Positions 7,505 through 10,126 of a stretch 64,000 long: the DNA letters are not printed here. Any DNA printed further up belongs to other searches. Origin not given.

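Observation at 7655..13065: SPOR lipoprotein / pentapeptide-repeat protein / orphan VirD4-TraG-like ATPase module with no other secretion genes in view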

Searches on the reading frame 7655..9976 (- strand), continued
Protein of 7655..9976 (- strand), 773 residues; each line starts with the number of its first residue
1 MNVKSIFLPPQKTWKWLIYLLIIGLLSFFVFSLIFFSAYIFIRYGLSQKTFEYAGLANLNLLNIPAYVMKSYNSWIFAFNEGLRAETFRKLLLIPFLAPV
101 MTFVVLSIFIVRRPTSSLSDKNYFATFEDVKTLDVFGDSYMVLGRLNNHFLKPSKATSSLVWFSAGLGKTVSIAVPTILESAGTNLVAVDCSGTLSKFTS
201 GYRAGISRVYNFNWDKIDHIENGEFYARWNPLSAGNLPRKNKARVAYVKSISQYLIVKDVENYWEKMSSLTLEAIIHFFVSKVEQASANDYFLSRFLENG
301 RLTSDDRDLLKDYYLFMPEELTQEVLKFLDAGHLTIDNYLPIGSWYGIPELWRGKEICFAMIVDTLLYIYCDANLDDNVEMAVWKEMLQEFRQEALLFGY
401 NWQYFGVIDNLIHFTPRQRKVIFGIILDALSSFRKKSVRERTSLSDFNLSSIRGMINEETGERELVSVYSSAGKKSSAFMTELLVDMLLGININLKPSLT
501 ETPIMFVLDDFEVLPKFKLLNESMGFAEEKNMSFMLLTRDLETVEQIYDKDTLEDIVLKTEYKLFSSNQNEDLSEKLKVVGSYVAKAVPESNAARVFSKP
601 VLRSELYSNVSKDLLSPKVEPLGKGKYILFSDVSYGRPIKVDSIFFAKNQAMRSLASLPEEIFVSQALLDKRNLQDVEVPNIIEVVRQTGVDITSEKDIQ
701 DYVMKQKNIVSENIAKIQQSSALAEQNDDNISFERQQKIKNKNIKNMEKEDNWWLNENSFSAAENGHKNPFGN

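Call 81: find_encoding_contigs(protein=P0176, flank=10000, max_places=2)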
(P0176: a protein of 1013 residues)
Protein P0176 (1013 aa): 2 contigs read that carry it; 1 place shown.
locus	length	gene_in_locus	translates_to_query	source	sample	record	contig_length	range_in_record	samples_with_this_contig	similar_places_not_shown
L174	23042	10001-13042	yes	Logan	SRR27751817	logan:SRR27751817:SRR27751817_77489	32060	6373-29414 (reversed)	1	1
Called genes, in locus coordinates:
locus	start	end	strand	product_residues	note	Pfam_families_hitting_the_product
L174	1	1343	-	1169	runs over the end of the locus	PF13395:HNH_4 (faint), PF18541:RuvC_III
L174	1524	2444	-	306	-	PF01867:Cas_Cas1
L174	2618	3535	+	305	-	PF00892:EamA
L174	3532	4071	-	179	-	PF13673:Acetyltransf_10, PF00583:Acetyltransf_1, PF13508:Acetyltransf_7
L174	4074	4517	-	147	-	-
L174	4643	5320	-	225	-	PF00132:Hexapep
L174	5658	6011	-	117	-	-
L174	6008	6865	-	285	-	PF20434:BD-FAE (faint), PF00561:Abhydrolase_1, PF12146:Hydrolase_4, PF12697:Abhydrolase_6 (weak)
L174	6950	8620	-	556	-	PF01268:FTHFS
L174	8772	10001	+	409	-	PF13599:Pentapeptide_4, PF13576:Pentapeptide_3, PF00805:Pentapeptide, PF13576:Pentapeptide_3 (weak), PF00805:Pentapeptide (weak)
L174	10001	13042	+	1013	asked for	PF02534:T4SS-DNA_transf, PF10412:TrwB_AAD_bind (weak), PF12696:TraG-D_C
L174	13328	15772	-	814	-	PF00343:Phosphorylase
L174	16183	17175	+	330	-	PF00702:Hydrolase, PF13419:HAD_2 (faint), PF13242:Hydrolase_like (weak)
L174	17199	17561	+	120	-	-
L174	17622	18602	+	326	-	PF00702:Hydrolase, PF13419:HAD_2 (faint), PF13242:Hydrolase_like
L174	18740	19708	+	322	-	PF00702:Hydrolase, PF13419:HAD_2 (faint), PF13242:Hydrolase_like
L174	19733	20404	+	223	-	PF01135:PCMT, PF05175:MTS (faint), PF13489:Methyltransf_23 (weak), PF13847:Methyltransf_31, PF13649:Methyltransf_25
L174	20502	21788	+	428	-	PF02321:OEP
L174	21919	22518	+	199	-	PF10691:DUF2497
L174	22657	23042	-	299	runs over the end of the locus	PF00892:EamA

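Call 82: find_encoding_contigs(protein=P0209, flank=10000, max_places=1)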
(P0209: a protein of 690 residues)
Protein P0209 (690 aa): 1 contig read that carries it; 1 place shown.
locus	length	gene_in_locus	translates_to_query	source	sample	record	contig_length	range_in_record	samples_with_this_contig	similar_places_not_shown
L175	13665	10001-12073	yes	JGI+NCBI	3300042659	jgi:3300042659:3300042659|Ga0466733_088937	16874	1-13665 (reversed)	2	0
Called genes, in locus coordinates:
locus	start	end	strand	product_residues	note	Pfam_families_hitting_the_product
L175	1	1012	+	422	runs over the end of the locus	PF02403:Seryl_tRNA_N, PF00587:tRNA-synt_2b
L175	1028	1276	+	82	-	-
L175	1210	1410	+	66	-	-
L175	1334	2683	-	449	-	PF03702:AnmK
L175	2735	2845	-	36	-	-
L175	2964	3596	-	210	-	PF00702:Hydrolase, PF12710:HAD (weak), PF13419:HAD_2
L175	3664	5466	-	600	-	PF02518:HATPase_c (weak), PF13589:HATPase_c_3, PF01119:DNA_mis_repair, PF08676:MutL_C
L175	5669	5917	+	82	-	-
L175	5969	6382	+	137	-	-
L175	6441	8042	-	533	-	PF00342:PGI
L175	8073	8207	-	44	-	-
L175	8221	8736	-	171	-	PF01252:Peptidase_A8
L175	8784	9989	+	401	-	PF13599:Pentapeptide_4 (faint), PF13576:Pentapeptide_3 (weak), PF00805:Pentapeptide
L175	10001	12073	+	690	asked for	PF02534:T4SS-DNA_transf, PF12696:TraG-D_C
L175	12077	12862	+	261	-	-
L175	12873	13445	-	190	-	-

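Call 83: find_encoding_contigs(protein=P0188, flank=10000, max_places=1)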
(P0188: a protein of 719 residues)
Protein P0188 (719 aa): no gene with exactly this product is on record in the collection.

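Call 87: find_related_loci(query=A1, collection=viral_contigs, flank=8000)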
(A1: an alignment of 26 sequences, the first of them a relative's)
Query A1 (773 aa) in viral_contigs; peptide patterns used: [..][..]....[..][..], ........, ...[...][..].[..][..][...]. (x = any residue, [..] = any of these).
58 stretches matched a pattern, but none encodes a relative of the query by tblastn (E <= 1e-3).
